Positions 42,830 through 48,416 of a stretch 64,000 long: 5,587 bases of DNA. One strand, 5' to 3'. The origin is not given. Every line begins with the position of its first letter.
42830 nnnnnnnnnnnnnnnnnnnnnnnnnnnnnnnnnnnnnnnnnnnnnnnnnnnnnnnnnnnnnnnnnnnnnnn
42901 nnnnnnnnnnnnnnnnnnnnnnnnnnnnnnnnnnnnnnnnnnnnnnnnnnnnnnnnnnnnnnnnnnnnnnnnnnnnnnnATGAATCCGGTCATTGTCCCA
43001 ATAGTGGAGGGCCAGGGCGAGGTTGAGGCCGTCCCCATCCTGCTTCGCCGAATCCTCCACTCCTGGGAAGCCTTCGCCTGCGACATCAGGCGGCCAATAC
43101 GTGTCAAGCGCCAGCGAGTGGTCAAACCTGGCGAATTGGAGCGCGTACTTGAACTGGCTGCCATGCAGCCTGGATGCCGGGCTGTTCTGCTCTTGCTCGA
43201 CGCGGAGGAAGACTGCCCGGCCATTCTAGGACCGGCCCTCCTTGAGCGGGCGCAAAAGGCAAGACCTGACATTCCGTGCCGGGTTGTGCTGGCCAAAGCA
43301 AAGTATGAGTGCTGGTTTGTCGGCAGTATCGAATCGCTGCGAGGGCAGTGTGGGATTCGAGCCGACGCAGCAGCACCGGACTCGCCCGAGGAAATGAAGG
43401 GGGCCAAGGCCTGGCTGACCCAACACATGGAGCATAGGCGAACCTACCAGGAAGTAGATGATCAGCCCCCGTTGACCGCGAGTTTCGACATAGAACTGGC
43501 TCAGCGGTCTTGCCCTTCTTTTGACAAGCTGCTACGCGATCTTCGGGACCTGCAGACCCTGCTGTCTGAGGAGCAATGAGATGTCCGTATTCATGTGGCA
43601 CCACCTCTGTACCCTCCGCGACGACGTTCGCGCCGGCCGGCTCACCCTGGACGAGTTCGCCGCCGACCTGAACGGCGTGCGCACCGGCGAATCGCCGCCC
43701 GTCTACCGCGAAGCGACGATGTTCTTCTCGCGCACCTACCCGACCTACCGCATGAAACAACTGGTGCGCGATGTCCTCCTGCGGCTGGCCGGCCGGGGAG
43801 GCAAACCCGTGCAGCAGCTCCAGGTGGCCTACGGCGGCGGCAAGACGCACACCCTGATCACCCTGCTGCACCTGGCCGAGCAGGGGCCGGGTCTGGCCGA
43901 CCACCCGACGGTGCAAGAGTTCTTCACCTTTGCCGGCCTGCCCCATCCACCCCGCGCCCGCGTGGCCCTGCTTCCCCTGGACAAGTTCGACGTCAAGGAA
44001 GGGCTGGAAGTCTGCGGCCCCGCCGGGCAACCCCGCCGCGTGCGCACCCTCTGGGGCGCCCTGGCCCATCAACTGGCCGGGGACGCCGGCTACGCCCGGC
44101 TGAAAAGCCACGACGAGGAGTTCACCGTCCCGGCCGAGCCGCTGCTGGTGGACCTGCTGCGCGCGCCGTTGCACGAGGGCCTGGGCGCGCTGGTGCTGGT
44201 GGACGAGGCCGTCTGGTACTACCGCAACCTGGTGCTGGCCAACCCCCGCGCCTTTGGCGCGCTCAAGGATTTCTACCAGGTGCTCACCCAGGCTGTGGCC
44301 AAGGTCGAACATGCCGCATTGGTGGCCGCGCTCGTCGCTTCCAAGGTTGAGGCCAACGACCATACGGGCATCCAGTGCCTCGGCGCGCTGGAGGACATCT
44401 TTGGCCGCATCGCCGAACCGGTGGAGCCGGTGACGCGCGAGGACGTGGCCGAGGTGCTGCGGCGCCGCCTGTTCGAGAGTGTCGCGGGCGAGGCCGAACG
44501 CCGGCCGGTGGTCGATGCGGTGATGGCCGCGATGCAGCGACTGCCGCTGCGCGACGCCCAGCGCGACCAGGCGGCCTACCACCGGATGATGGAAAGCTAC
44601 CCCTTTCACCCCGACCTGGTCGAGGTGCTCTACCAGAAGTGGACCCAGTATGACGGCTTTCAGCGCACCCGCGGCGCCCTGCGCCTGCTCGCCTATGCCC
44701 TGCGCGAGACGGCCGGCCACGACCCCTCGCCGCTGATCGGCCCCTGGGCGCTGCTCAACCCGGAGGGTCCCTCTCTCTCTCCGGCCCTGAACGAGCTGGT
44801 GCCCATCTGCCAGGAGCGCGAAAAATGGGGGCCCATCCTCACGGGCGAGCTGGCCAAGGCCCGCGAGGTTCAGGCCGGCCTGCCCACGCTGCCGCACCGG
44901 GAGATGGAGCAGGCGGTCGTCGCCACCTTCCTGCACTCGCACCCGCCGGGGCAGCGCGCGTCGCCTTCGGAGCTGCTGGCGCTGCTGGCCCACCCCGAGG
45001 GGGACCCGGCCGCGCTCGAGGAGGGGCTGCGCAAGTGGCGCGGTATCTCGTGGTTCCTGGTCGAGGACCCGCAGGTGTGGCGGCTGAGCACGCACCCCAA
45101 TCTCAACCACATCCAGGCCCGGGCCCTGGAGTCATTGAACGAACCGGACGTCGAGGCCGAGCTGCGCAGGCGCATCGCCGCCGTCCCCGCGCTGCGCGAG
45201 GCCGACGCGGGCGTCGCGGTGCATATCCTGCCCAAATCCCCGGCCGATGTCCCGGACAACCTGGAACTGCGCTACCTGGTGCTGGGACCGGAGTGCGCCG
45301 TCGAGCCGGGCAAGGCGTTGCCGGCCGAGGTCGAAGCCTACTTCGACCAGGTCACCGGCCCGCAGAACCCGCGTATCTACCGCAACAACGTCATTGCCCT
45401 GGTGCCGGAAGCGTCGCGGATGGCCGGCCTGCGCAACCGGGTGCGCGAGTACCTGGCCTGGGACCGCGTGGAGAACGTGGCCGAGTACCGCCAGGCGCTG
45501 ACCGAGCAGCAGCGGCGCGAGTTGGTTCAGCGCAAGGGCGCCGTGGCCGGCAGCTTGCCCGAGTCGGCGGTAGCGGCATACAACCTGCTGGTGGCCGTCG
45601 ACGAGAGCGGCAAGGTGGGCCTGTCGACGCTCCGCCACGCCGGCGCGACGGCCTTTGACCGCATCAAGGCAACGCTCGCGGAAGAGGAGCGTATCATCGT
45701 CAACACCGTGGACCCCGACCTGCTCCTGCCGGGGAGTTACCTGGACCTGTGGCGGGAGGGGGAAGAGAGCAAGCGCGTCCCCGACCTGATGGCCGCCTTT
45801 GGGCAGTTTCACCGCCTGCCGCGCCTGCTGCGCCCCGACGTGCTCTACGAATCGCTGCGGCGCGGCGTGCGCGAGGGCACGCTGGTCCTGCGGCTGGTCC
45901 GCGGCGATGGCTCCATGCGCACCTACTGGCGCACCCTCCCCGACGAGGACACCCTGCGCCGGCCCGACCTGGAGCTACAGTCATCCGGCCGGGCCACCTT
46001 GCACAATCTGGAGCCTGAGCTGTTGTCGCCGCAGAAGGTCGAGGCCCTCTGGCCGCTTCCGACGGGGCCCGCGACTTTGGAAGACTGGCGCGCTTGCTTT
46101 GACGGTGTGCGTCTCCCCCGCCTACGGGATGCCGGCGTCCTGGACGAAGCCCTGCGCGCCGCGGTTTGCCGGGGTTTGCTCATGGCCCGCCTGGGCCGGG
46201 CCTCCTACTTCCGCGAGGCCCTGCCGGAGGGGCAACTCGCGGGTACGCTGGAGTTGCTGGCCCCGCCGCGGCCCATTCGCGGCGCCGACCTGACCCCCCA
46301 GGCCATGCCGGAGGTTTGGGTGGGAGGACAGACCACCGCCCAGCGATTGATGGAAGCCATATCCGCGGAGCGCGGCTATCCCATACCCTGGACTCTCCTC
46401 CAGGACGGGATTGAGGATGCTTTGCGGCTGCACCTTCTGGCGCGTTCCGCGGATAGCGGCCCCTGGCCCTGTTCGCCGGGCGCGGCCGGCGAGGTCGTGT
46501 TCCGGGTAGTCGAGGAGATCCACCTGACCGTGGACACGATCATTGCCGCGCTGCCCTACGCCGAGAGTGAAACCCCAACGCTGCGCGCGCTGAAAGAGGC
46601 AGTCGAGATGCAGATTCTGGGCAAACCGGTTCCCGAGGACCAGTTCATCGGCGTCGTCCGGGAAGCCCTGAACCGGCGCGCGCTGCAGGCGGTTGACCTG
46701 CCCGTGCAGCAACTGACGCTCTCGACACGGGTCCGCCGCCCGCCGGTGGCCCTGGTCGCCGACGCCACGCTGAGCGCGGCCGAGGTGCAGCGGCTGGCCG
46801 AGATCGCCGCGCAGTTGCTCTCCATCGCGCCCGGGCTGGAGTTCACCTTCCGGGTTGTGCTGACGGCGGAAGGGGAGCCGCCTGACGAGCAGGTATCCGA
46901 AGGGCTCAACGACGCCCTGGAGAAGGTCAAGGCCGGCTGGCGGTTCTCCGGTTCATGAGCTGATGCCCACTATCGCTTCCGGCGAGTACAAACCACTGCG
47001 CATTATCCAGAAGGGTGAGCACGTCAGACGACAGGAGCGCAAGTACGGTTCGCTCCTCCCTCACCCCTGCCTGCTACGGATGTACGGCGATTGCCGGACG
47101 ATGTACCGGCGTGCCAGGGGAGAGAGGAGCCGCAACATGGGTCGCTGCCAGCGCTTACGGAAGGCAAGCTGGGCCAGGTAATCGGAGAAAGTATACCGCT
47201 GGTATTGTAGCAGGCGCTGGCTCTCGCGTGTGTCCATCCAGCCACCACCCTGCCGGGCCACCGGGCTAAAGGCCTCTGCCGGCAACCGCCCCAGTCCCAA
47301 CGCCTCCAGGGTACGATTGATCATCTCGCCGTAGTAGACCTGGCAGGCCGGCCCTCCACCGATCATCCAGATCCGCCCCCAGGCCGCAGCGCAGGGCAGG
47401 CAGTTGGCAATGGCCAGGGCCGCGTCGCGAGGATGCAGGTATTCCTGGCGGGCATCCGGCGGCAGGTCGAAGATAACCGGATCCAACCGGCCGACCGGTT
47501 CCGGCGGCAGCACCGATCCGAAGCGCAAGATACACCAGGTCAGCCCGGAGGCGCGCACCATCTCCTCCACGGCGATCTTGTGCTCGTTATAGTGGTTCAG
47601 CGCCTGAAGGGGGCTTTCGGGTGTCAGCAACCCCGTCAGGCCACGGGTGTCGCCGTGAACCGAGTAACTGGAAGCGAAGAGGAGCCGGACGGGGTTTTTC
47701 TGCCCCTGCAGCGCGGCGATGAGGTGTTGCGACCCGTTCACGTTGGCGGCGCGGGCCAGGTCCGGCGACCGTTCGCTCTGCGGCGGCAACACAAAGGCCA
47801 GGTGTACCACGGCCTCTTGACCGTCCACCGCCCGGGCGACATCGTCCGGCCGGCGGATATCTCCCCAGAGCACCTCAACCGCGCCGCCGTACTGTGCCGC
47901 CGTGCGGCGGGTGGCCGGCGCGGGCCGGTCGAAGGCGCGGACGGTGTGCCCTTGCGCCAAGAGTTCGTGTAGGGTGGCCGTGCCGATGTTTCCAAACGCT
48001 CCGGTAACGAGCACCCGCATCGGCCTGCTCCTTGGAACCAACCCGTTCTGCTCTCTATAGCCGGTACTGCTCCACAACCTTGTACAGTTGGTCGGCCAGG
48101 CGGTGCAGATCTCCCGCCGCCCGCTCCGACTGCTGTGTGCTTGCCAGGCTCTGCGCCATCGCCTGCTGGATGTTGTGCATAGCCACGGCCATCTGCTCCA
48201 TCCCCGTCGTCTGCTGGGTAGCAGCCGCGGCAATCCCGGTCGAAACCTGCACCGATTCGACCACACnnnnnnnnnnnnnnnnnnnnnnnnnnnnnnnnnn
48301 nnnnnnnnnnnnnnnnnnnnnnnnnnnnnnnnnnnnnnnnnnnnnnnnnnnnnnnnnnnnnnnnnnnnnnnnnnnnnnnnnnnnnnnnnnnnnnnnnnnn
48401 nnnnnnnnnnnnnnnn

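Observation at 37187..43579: Two paralogous ATPase + small-partner pairs flank the methyltransferase; one partner has lost the acidic N-terminal motif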

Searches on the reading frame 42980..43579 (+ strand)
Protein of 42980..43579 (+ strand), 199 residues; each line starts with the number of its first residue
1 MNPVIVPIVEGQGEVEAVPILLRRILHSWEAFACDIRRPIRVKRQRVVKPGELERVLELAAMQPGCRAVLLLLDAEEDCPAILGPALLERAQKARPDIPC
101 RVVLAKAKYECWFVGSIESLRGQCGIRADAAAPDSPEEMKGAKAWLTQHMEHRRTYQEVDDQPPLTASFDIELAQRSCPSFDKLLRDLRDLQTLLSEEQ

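Call 7: search_protein_families(library=pfam, proteins=[window:42980-43579:+], max_evalue=0.1)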
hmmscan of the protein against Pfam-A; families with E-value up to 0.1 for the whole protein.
window:42980-43579:+ (199 aa): 2 families
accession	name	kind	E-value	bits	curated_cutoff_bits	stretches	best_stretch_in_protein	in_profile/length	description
PF14103.11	DUF4276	-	7.1e-14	52.9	30.2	1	9-188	1-191/192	Domain of unknown function (DUF4276)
PF16220.10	DUF4880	-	0.0041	17.4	25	1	133-159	14-40/43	Domain of unknown function (DUF4880)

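Call 8: search_protein_families(library=padloc, proteins=[window:42980-43579:+], max_evalue=0.1)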
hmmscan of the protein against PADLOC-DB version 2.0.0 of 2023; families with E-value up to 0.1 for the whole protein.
window:42980-43579:+ (199 aa): 5 families
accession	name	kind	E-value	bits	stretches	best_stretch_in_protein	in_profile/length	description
PDLC04196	HEC-01B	-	7.8e-65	216.6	1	1-191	1-191/197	-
PDLC04200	HEC-01B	-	2.3e-48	162.9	1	3-196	4-210/218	-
PDLC04194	HEC-01B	-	4.5e-06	24.6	1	68-155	59-142/204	-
PDLC04198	HEC-01B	-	3.4e-05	21.7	1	101-190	112-204/211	-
PDLC04205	HEC-01B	-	5.7e-05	20.9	1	62-121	71-131/213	-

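Call 17: find_homologous_proteins(query=window:42980-43579:+)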
Query window:42980-43579:+ (199 aa): 620 proteins with E <= 0.001 among 1360 candidates; the best 120 are listed.
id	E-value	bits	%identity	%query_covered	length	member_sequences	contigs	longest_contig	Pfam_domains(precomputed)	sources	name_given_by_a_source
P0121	4.4e-127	439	100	100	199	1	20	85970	PF14103.12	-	-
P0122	1.2e-82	294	68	99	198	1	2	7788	PF14103.12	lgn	-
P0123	1.0e-81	291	66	98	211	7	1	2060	PF14103.12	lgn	-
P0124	1.2e-79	285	68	95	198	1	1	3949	PF14103.12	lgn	-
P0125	4.4e-75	270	66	96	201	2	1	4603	PF14103.12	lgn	-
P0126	4.7e-75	270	65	94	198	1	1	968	PF14103.12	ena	-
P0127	1.6e-74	268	65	94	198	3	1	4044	PF14103.12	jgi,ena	-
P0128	2.0e-74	268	66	94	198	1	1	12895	PF14103.12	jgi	-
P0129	4.4e-72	260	63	96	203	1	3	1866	PF14103.12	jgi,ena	jgi:hypothetical protein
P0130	2.6e-66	241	58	96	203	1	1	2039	PF14103.12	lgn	-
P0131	3.8e-63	231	58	95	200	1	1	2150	PF14103.12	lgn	-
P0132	7.7e-63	230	59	94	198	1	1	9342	PF14103.12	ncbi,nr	ncbi:MAG: DUF4276 family protein [Candidatus Riflebacteria bacterium]|nr:DUF4276 family protein [Can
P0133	1.7e-62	229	54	98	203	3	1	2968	PF14103.12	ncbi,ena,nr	ncbi:MAG: DUF4276 family protein [Ardenticatenia bacterium]|nr:DUF4276 family protein [Ardenticateni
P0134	3.4e-61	224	57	93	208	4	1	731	PF14103.12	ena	-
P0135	5.0e-61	224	54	96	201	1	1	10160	PF14103.12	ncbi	-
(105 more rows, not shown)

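Call 35: search_solved_structures(query=A2, max_evalue=10, show_alignments=3)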
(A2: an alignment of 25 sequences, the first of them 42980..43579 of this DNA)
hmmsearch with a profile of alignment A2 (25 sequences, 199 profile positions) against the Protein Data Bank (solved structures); distinct sequences matched with E-value up to 10: 2.
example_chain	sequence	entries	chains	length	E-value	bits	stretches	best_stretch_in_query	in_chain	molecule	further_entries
4xll_A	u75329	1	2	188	0.62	13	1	3-60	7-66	DJ-1 family protein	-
3ezz_A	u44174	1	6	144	0.78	12.7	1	57-157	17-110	Dual specificity protein phosphatase 4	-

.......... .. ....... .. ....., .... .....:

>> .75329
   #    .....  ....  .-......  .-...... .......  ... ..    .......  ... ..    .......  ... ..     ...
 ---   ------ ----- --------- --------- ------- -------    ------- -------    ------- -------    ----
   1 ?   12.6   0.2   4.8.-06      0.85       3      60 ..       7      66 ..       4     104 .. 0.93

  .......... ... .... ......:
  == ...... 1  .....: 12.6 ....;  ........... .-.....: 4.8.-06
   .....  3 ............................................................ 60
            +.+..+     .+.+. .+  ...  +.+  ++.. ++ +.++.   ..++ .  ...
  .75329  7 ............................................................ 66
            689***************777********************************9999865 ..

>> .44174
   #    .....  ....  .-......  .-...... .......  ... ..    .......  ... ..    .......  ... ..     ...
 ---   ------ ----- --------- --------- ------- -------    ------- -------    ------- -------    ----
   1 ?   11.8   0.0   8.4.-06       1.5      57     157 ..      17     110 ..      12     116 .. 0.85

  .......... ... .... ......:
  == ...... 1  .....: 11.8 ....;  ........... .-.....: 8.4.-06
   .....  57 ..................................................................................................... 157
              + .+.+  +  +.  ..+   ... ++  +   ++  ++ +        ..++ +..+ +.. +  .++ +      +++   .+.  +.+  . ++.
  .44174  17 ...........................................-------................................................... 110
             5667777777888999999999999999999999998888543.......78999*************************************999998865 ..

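Call 43: predict_structure(alignment_id=A2)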
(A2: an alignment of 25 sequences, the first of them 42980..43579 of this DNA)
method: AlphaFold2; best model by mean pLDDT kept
length: 199 residues; sequences in the alignment: 25
mean_pLDDT: 94.3   pTM: 0.90
mean pLDDT of the five models: 94.3, 93.7, 93.5, 92.9, 92.9
residues with pLDDT >= 90: 167; 70-90: 31; 50-70: 1; < 50: 0
segments of 3 or more residues with pLDDT < 50: none
pLDDT, mean of each block of 10 residues (from residue 1): 95 97 93 91 90 97 98 87 93 97 90 97 97 91 95 95 98 96 96 90
secondary structure, 60 per line:
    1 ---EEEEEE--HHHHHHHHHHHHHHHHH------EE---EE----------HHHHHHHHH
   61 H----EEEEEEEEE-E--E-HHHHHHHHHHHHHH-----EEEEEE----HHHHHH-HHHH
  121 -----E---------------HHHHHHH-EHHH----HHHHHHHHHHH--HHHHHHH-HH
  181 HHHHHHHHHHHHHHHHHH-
elements in order: E4-9 H12-28 H52-61 E66-74 H81-94 E100-105 H110-115 H117-120 H142-148 H158-168 H171-177 H179-198

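Call 46: fold_search(model_id=the predicted structure, library=pdb)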
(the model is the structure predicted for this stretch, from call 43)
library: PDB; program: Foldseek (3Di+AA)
matches with E <= 10: 1331; with E <= 0.001: 0
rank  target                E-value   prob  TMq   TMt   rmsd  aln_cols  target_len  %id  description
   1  7of2_C                8.0e-03  0.77  0.33  0.18  18.6       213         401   12  Structure of a human mitochondrial ribosome large subunit assembly intermediate in complex with GTPBP6. (released 2021-06-02)
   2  5ctj_A                1.7e-02  0.69  0.26  0.31  10.7       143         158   16  Structure of a single tryptophan mutant of Acetobacter aceti PurE containing 5-fluorotryptophan (released 2016-08-03)
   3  1t13_D                2.0e-02  0.99  0.44  0.56   6.4       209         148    9  Crystal Structure Of Lumazine Synthase From Brucella Abortus Bound To 5-nitro-6-(D-ribitylamino)-2,4(1H,3H) pyrimidine (released 2005-04-19)
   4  4zc8_A                2.0e-02  0.66  0.26  0.31  10.7       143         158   16  Structure of Acetobacter aceti PurE-S57T (released 2016-04-27)
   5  4ycj_A                2.1e-02  0.66  0.27  0.31  10.7       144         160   16  Structure of Acetobacter aceti PurE Y154F (released 2016-02-24)
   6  4ycb_B                2.2e-02  0.66  0.27  0.31  10.7       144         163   16  Structure of a single tryptophan mutant of Acetobacter aceti PurE (released 2016-02-24)
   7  2fw9_B                2.5e-02  0.63  0.27  0.31  10.7       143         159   15  Structure of PurE (N5-carboxyaminoimidazole ribonucleotide mutase) H59F from the acidophilic bacterium Acetobacter ace (released 2006-06-13)
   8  1xn1_J                2.8e-02  0.97  0.35  0.44   4.7       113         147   11  Crystal Structure Of Lumazine Synthase From Brucella Abortus (Orthorhombic Form At 3.05 Angstroms) (released 2005-09-27)
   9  5clh_A                2.8e-02  0.60  0.26  0.31  10.6       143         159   16  Structure of PurE (N5-carboxyaminoimidazole ribonucleotide mutase) H59N from the acidophilic bacterium Acetobacter ace (released 2016-07-27)
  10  4hs9                  2.8e-02  0.38  0.28  0.22  11.5       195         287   10  Methanol tolerant mutant of the Proteus mirabilis lipase (released 2013-05-22)
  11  1sc1_A                3.4e-02  0.60  0.26  0.29   6.3       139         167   16  Crystal structure of an active-site ligand-free form of the human caspase-1 C285A mutant (released 2004-08-10)
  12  1u11_A                3.4e-02  0.57  0.27  0.31  10.7       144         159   15  PurE (N5-carboxyaminoimidazole Ribonucleotide Mutase) from the acidophile Acetobacter aceti (released 2004-09-28)
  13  2fw1_B                3.6e-02  0.57  0.27  0.31  10.7       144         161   15  Structure of PurE (N5-carboxyaminoimidazole ribonucleotide mutase) from the acidophilic bacterium Acetobacter aceti, a (released 2006-06-13)
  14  2hbq_A                3.8e-02  0.54  0.26  0.29   6.3       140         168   15  Crystal structure of wildtype human caspase-1 in complex with 3-[2-(2-benzyloxycarbonylamino-3-methyl-butyrylamino)-pr (released 2006-06-27)
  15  1u04                  4.0e-02  0.87  0.33  0.11   5.7       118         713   10  Crystal structure of full length Argonaute from Pyrococcus furiosus (released 2004-08-17)
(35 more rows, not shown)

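Call 53: find_related_loci(query=A2, collection=metagenome_contigs, flank=10000)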
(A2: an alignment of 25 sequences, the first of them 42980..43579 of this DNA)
Query A2 (199 aa) in metagenome_contigs; peptide patterns used: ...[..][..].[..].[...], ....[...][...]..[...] (x = any residue, [..] = any of these).
600 stretches matched a pattern (row limit reached: there are more); 470 encode a relative of the query (tblastn E <= 1e-3); the best 80 are kept; 80 distinct loci.
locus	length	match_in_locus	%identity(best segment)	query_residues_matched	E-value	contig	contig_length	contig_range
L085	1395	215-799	67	5-199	6e-94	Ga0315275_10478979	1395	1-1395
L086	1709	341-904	66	1-188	2e-85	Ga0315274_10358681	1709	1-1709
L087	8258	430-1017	54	2-196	8e-65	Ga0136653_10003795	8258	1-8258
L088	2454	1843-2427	56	1-195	5e-63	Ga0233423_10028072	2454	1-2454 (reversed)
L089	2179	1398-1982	50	5-199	3e-63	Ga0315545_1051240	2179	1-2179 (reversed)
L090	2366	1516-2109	53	1-198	2e-62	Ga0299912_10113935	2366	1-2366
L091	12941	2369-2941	54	1-191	2e-60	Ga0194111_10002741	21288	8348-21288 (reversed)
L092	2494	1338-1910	53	4-195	1e-60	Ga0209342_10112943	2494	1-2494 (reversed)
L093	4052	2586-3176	51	1-197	2e-59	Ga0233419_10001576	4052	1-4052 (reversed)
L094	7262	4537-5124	49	1-196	1e-58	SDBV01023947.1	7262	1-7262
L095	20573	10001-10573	53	1-191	3e-58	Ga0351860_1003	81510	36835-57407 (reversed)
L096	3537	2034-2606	49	1-191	1e-58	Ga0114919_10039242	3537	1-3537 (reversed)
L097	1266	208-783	49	5-196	2e-61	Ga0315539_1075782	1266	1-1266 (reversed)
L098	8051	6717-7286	53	3-191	4e-57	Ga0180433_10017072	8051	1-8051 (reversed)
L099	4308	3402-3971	53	3-191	4e-57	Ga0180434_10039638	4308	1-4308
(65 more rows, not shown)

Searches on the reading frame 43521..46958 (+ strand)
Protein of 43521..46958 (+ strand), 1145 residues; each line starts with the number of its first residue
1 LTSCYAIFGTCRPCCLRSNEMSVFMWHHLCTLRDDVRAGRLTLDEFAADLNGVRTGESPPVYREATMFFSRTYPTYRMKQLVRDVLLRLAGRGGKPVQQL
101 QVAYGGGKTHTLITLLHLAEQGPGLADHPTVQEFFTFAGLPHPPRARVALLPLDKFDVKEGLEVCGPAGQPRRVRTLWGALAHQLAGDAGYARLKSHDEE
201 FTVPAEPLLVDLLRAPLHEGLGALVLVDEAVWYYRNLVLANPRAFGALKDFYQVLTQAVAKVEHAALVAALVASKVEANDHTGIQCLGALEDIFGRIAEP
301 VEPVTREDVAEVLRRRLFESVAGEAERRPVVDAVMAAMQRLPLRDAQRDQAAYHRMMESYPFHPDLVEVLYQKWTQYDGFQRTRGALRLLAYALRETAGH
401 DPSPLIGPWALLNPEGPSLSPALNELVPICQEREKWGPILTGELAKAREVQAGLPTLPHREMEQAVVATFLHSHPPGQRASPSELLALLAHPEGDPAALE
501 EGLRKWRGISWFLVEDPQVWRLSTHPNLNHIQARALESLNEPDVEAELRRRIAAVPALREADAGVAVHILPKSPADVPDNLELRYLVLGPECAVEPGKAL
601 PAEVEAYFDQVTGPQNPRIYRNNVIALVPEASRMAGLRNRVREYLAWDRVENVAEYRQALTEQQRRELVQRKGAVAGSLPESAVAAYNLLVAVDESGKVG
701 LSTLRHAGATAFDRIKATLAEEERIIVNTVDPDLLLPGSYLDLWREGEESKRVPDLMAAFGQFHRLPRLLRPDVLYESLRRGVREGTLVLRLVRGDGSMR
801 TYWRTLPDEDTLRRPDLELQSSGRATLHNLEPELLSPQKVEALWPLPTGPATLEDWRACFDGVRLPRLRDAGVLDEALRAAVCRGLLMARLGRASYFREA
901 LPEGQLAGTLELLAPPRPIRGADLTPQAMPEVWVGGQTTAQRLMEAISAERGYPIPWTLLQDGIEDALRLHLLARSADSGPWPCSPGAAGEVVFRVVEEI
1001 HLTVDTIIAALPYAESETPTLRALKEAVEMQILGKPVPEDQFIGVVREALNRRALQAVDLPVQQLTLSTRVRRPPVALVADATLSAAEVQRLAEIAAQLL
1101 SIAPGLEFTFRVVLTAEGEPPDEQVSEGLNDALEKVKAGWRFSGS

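Call 7: search_protein_families(library=pfam, proteins=[window:43521-46958:+], max_evalue=0.1)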
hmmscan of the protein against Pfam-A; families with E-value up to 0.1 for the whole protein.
window:43521-46958:+ (1145 aa): 1 family
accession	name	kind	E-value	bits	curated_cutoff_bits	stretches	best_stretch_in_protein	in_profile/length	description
PF04465.17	DUF499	-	2.8e-25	88.8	23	1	170-409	46-284/1024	Protein of unknown function (DUF499)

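Call 8: search_protein_families(library=padloc, proteins=[window:43521-46958:+], max_evalue=0.1)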
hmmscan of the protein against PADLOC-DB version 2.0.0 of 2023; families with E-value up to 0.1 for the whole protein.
window:43521-46958:+ (1145 aa): 3 families
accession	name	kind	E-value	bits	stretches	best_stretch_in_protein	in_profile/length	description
PDLC00662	HmaC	-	4.3e-110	367.4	1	21-784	1-769/941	AAA+ ATPase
PDLC02192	DUF499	-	2.4e-25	86.6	3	66-120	36-90/1022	-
PDLC02488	BrxC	-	0.0061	12.5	1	310-396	356-444/1240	BrxC-PglY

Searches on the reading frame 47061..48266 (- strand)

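Call 38: search_protein_families(library=pfam, proteins=[window:47061-48266:-], max_evalue=0.001)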
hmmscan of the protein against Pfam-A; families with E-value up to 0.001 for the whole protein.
window:47061-48266:- (401 aa): 9 families
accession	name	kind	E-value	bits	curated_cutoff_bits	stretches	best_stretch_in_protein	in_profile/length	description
PF01370.27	Epimerase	-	2e-23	83.5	20.9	1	85-256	1-176/240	NAD dependent epimerase/dehydratase family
PF13460.12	NAD_binding_10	-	7e-19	68.8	27.2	1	89-253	1-147/184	NAD(P)H-binding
PF01073.25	3Beta_HSD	-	4.8e-14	52.5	22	1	86-240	1-160/280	3-beta hydroxysteroid dehydrogenase/isomerase family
PF04321.23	RmlD_sub_bind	-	1.4e-13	51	27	1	83-253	1-152/287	RmlD substrate binding domain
PF16363.11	GDP_Man_Dehyd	-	2.5e-11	44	27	1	86-239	1-166/332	GDP-mannose 4,6 dehydratase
PF05368.20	NmrA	-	1.1e-07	32.2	27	1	84-183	4-103/298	NmrA-like family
PF00106.31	adh_short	-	2.9e-05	24.1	26.6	1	85-149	3-70/195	short chain dehydrogenase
PF08659.16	KR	-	9.7e-05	22.8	22.6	1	85-206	3-143/180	KR domain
PF07993.18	NAD_binding_4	-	0.00026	20.6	20.1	0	132-254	65-209/258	Male sterility protein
